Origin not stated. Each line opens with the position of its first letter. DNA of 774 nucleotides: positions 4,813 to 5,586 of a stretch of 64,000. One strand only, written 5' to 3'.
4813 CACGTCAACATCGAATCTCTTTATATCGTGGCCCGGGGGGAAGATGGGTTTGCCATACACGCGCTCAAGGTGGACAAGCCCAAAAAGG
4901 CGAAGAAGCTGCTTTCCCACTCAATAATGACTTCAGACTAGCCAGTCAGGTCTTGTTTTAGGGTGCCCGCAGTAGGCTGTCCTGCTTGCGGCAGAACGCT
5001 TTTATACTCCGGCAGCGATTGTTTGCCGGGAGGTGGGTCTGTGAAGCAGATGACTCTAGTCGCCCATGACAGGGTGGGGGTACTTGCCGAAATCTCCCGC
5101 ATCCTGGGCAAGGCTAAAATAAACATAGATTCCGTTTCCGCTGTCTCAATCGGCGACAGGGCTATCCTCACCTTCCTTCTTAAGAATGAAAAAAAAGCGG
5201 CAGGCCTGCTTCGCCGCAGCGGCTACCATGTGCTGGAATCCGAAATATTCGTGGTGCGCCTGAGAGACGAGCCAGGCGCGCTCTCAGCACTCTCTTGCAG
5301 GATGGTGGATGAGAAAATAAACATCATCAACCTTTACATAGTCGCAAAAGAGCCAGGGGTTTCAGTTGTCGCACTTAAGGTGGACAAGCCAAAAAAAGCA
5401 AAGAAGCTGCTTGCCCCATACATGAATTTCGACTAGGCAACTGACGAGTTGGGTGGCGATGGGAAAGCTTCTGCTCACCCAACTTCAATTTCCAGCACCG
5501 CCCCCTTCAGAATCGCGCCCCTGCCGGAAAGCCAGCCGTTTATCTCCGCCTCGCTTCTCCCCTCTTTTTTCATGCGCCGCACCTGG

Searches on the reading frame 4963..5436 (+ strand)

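Call 84: search_protein_families(library=pfam, proteins=[window:4963-5436:+], max_evalue=0.0001)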
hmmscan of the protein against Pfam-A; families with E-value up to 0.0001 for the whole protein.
window:4963-5436:+ (157 aa): 4 families
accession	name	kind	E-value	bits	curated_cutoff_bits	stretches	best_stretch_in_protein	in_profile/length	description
PF01842.31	ACT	-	2.1e-16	59.8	27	1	33-84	6-59/66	ACT domain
PF13291.12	ACT_4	-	4.3e-10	40.6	27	1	30-71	9-52/80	ACT domain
PF22629.2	ACT_AHAS_ss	-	9e-10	39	27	0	32-78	3-51/67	AHAS small subunit-like ACT domain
PF19571.5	ACT_8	-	4.5e-08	33.4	23.5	1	27-149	3-124/141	ACT domain pair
